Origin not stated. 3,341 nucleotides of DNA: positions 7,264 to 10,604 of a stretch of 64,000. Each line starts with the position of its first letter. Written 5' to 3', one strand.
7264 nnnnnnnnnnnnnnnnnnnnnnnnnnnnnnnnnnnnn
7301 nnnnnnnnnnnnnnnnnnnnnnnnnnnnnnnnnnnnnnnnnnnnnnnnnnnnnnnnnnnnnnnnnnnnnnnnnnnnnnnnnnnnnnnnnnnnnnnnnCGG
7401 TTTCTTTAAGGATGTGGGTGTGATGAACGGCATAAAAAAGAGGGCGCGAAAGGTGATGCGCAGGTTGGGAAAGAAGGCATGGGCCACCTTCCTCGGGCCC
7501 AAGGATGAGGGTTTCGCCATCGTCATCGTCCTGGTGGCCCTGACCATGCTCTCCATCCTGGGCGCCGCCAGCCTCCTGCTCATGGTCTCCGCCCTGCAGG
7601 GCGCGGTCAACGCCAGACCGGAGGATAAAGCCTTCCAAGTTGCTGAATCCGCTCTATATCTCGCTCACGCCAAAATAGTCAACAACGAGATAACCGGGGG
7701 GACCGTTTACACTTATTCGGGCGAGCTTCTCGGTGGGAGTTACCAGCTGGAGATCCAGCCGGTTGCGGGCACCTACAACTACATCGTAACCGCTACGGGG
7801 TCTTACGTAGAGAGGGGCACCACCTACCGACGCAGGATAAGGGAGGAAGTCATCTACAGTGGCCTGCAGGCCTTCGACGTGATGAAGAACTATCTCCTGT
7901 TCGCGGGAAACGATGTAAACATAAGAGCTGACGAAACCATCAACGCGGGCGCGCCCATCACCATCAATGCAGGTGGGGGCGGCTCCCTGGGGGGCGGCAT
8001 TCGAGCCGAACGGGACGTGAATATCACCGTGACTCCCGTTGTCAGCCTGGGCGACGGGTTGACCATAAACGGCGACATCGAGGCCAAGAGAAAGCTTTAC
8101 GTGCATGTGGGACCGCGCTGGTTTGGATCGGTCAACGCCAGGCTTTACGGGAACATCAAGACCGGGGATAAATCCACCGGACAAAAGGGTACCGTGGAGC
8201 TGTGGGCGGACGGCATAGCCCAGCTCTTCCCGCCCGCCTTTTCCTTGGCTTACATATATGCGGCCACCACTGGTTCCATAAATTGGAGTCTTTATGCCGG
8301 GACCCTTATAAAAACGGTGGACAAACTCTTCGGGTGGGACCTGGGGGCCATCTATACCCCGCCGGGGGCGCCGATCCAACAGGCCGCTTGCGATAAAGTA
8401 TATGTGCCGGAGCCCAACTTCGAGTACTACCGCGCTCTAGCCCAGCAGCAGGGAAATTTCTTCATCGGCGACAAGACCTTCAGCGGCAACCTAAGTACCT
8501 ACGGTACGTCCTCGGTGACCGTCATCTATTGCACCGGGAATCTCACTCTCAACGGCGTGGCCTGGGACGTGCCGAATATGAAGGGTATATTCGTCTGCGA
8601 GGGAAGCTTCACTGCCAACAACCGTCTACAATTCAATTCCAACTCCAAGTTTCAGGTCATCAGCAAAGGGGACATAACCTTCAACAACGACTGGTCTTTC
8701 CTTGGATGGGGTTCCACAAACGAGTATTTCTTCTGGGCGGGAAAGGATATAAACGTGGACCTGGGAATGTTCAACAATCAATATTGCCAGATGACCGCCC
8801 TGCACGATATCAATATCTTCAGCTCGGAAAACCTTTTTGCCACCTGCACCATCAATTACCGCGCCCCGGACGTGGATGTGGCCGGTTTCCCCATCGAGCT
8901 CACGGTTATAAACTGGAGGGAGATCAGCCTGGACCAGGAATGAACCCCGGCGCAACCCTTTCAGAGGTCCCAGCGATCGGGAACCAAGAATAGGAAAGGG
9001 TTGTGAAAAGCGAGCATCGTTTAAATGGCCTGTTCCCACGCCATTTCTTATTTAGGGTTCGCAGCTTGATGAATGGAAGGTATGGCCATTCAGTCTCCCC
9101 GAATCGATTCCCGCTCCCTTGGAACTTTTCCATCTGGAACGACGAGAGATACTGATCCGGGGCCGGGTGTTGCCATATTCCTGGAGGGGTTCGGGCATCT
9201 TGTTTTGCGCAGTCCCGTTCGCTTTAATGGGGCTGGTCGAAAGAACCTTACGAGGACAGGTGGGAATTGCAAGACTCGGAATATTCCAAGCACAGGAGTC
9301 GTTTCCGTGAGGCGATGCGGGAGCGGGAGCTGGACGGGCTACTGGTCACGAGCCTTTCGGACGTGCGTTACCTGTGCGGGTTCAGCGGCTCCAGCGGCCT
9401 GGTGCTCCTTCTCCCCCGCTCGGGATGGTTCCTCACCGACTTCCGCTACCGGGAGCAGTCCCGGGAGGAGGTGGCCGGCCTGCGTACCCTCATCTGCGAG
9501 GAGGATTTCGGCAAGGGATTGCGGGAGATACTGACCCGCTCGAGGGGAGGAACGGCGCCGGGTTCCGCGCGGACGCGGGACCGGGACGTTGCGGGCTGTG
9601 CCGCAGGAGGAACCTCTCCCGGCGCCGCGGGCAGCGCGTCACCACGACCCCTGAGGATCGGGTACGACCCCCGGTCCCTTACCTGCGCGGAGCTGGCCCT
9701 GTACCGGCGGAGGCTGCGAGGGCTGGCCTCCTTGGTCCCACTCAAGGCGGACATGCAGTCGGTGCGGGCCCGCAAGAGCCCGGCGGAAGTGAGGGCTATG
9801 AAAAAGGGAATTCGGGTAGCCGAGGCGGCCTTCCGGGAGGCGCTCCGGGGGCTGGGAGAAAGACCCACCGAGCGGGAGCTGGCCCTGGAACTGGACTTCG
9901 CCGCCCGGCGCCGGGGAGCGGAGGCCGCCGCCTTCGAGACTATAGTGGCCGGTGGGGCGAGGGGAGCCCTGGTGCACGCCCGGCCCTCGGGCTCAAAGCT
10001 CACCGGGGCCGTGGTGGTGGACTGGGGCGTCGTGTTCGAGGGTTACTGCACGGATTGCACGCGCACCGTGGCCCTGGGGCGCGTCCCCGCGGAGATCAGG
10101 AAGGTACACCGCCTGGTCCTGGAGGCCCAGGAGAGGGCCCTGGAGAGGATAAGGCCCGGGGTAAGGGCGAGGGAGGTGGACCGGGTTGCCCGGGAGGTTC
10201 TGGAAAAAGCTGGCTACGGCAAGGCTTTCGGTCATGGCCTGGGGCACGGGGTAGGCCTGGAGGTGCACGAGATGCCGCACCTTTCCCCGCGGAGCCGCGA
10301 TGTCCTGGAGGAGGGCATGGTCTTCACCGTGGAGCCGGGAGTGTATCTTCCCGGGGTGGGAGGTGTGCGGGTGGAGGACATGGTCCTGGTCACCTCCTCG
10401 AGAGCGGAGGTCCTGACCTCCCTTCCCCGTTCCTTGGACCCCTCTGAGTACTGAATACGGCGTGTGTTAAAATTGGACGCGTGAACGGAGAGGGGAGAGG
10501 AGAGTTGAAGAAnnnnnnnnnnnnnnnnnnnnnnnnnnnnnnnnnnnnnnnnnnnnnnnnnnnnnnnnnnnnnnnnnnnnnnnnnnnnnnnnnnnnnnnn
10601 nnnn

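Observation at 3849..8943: Lower-GC cluster of four prepilin-type genes inserted between aroQ and pepP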

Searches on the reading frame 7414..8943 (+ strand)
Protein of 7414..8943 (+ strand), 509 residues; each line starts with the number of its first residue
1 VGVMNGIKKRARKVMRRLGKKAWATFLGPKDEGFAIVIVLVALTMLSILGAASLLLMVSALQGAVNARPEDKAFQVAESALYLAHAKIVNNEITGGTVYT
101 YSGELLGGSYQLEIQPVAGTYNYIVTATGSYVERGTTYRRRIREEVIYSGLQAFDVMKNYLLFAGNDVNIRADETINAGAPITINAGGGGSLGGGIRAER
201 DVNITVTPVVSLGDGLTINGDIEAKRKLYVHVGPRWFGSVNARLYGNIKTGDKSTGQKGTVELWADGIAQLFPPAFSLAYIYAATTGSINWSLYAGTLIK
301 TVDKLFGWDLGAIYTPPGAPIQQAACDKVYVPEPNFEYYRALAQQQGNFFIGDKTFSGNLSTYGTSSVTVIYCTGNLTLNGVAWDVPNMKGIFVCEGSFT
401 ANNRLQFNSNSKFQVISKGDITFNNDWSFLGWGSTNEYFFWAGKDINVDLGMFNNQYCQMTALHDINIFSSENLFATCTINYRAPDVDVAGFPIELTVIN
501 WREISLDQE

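Call 3: search_protein_families(library=pfam, proteins=[window:7414-8943:+], max_evalue=0.1)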
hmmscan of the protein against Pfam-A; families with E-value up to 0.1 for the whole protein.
window:7414-8943:+ (509 aa): 1 family
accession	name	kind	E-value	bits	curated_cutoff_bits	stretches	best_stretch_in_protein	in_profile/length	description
PF14341.11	PilX_N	-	5.4e-05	23.5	25.5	1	33-81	2-50/51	PilX N-terminal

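Call 4: search_protein_families(library=ncbifam, proteins=[window:7414-8943:+], max_evalue=0.1)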
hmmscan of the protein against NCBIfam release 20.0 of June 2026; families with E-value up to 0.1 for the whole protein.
window:7414-8943:+ (509 aa): 1 family
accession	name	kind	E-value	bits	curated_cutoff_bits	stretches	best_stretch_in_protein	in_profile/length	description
NF037980.1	T2SS_GspK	equivalog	0.026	14.1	130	1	32-89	2-59/307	type II secretion system minor pseudopilin GspK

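Call 6: find_encoding_contigs(protein=window:7414-8943:+, flank=10000, max_places=6)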
Protein window:7414-8943:+ (509 aa): 1 contig read that carries it; 1 place shown.
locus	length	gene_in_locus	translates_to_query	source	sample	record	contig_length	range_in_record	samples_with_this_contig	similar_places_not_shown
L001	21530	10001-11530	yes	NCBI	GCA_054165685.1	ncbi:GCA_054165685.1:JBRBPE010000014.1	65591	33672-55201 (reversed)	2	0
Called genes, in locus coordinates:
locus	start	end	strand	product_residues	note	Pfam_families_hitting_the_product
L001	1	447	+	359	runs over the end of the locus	PF11104:PilM_2, PF14450:FtsA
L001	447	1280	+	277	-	-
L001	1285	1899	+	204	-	PF04350:PilO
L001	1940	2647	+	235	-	-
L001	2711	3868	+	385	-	PF01264:Chorismate_synt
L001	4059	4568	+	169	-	PF13238:AAA_18 (weak), PF01202:SKI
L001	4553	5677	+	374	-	PF00465:Fe-ADH (faint), PF13685:Fe-ADH_2 (weak), PF01761:DHQ_synthase, PF24621:DHQS_C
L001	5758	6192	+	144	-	PF01220:DHquinase_II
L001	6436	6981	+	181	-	PF07963:N_methyl (weak)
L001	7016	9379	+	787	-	-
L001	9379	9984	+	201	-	-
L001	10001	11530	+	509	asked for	-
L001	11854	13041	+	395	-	PF01321:Creatinase_N, PF00557:Peptidase_M24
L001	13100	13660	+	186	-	PF08207:EFP_N, PF01132:EFP, PF09285:Elong-fact-P_C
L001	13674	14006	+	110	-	PF03780:Asp23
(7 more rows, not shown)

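Call 17: find_homologous_proteins(query=window:7414-8943:+)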
Query window:7414-8943:+ (509 aa): 39 proteins with E <= 0.001 among 8000 candidates.
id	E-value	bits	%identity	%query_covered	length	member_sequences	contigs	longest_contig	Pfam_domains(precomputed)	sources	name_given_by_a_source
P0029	0.0e+0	1154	100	99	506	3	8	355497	-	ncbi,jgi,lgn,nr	ncbi:hypothetical protein [Candidatus Solincola sp.]|jgi:hypothetical protein|nr:pilus assembly PilX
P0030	0.0e+0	1087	94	99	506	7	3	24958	-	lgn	-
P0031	0.0e+0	1031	90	97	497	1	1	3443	-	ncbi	-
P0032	4.7e-244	829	72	99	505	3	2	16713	PF14341.12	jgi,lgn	jgi:type II secretory pathway pseudopilin PulG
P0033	1.2e-199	682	62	96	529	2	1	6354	-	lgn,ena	-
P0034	1.2e-199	682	62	96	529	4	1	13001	-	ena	-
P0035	1.8e-178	612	58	96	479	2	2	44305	-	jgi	jgi:hypothetical protein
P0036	2.3e-173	595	58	94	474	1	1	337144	PF14341.12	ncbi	ncbi:MAG: PilX N-terminal domain-containing pilus assembly protein [Actinomycetota bacterium]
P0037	5.1e-171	588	58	94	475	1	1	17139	-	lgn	-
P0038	4.3e-168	578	55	96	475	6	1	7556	-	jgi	-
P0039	2.1e-165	569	55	98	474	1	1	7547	PF14341.12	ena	-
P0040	2.8e-165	569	55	97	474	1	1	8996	PF14341.12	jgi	jgi:hypothetical protein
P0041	7.2e-163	561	56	94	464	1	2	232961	-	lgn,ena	-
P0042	4.7e-156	538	55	93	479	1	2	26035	-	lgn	-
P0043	1.9e-155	536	53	93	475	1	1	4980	PF14341.12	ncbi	-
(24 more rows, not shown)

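Call 40: predict_structure(alignment_id=A2)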
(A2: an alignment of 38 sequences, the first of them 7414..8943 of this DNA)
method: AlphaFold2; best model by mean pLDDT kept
length: 509 residues; sequences in the alignment: 38
mean_pLDDT: 80.0   pTM: 0.69
mean pLDDT of the five models: 80.0, 79.3, 78.1, 77.5, 76.8
residues with pLDDT >= 90: 176; 70-90: 205; 50-70: 91; < 50: 37
segments of 3 or more residues with pLDDT < 50: 1-5, 19-34, 60-65, 189-192
pLDDT, mean of each block of 10 residues (from residue 1): 52 55 39 51 62 52 61 86 79 76 89 83 88 89 79 73 96 74 71 78 92 87 96 88 94 91 90 81 91 96 84 93 89 86 90 91 75 95 81 95 79 93 69 74 92 81 93 65 75 69 76
secondary structure, 60 per line:
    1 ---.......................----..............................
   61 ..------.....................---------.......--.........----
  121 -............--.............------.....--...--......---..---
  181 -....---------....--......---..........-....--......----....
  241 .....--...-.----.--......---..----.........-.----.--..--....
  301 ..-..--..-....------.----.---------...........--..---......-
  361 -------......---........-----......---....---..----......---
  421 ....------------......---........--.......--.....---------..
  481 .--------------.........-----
elements in order: H4-26 H31-62 H69-89 E99-105 E108-116 E122-133 E136-148 H155-159 E162-164 E167-172 E182-185 E195-198 E201-206 E210-219 E221-224 E227-232 E237-245 E248-250 E260-265 E275-283 E297-302 E311-314 H336-346 E354-359 E368-373 E377-384 E390-395 E399-402 E412-417 E421-424 E437-442 E446-449 H450-453 E456-462 E465-469 E479-481 E496-504

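Call 43: fold_search(model_id=the predicted structure, library=pdb)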
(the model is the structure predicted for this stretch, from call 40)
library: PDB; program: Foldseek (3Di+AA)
matches with E <= 10: 258; with E <= 0.001: 3
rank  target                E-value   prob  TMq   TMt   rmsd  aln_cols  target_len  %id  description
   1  6qvi_A                1.7e-08  1.00  0.29  0.29  12.9       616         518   10  Crystal structure of competence-associated pilin ComZ from Thermus thermophilus (released 2019-05-29)
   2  6qvi_C                2.1e-07  1.00  0.28  0.28  12.1       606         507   11  Crystal structure of competence-associated pilin ComZ from Thermus thermophilus (released 2019-05-29)
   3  6qvi_B                1.1e-05  1.00  0.27  0.27  14.6       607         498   10  Crystal structure of competence-associated pilin ComZ from Thermus thermophilus (released 2019-05-29)
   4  5b5h                  1.7e-01  0.21  0.09  0.17  10.5       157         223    6  Hydrophobic ice-binding site confer hyperactivity on antifreeze protein from a snow mold fungus (released 2016-09-28)
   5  8j1g_D                1.8e-01  0.25  0.09  0.15  19.6       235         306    8  Structure of amino acid dehydrogenase in complex with NADPH (released 2023-08-16)
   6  8j1g_B                1.9e-01  0.69  0.10  0.15  16.1       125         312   11  Structure of amino acid dehydrogenase in complex with NADPH (released 2023-08-16)
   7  3uyu_B                2.2e-01  0.47  0.18  0.36  13.1       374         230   11  Structural basis for the antifreeze activity of an ice-binding protein (LeIBP) from Arctic yeast (released 2012-02-15)
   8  2it9_A                2.9e-01  0.96  0.11  0.37   4.1        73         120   12  Crystal structure of a protein with unknown function from DUF155 family (YP_292156.1) from Prochlorococcus sp. NATL2A  (released 2006-11-28)
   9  4nu2                  3.7e-01  0.11  0.12  0.22  13.7       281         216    8  Crystal structure of an ice-binding protein (FfIBP) from the Antarctic bacterium, Flavobacterium frigoris PS1 (released 2014-04-16)
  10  8j1c_D                3.9e-01  0.44  0.09  0.15  17.6       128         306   10  Structure of amino acid dehydrogenase in complex with NADP (released 2023-08-16)
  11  2pig_B                5.6e-01  0.02  0.08  0.10  25.3       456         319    8  Crystal structure of ydcK from Salmonella cholerae at 2.38 A resolution. Northeast Structural Genomics target SCR6 (released 2007-04-24)
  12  9a1f_R                6.1e-01  0.90  0.12  0.44  15.7        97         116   20  Integrative structure of the XcpGHIJK pseudo pilus filament model of a type II secretion system (released 2021-06-18)
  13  3cfi_G                6.7e-01  0.96  0.10  0.59   6.8        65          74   18  Nanobody-aided structure determination of the EPSI:EPSJ pseudopilin heterdimer from Vibrio Vulnificus (released 2009-01-13)
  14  8j1c_C                7.3e-01  0.33  0.09  0.15  17.0       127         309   10  Structure of amino acid dehydrogenase in complex with NADP (released 2023-08-16)
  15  8x0z                  7.7e-01  0.10  0.13  0.24  12.5       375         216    8  Crystal structure of A101C/A120C mutant of FfIBP (released 2024-11-13)
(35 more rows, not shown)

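Call 91: search_protein_representatives(alignment_id=A2)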
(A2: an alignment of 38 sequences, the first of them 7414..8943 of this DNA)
Query: 38 sequences, 473 profile positions. Proteins with E-value up to 0.001 (for the whole library): 401; up to 1e-10: 36; up to 1e-30: 23. The best 150 are listed.
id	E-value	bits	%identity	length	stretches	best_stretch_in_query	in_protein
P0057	3.4e-186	636.2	-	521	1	6-473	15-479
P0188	2.8e-184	629.9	-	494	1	4-473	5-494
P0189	6.3e-171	585.9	-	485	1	9-472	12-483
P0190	8.5e-170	582.1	-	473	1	11-472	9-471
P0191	6.5e-164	562.7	-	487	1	12-473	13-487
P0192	8.5e-162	555.8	-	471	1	9-471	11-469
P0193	3.3e-159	547.2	-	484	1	8-473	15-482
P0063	1.0e-158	545.6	-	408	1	55-472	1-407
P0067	4.1e-149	513.9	-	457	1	24-472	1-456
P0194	2.1e-129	448.9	-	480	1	10-473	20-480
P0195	2.2e-129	448.9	-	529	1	1-472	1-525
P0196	1.2e-124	433.2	-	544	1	5-472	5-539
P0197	5.1e-109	381.7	-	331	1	163-473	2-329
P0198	3.7e-97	342.6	-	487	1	8-471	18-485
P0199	9.0e-73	262.2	-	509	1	15-472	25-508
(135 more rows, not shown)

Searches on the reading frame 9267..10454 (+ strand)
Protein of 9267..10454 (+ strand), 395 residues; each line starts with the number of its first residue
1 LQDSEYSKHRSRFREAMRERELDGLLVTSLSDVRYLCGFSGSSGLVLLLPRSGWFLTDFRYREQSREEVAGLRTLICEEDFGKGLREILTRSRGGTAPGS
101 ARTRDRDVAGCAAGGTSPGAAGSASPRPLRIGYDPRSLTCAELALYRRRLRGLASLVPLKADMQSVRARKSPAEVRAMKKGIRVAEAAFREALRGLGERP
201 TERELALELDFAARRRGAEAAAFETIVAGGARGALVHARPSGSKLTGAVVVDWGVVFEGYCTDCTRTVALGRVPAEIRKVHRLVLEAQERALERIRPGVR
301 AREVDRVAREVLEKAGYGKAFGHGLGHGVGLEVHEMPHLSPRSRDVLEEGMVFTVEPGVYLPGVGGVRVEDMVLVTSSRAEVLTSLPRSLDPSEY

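Call 3: search_protein_families(library=pfam, proteins=[window:9267-10454:+], max_evalue=0.1)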
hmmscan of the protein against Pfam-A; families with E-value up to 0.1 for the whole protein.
window:9267-10454:+ (395 aa): 2 families
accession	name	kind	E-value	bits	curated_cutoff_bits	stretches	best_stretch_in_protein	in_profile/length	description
PF00557.29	Peptidase_M24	-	4.1e-67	226.4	23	1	177-376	2-207/208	Metallopeptidase family M24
PF01321.24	Creatinase_N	-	2.8e-18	67.1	22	1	11-168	3-127/128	Creatinase/Prolidase N-terminal domain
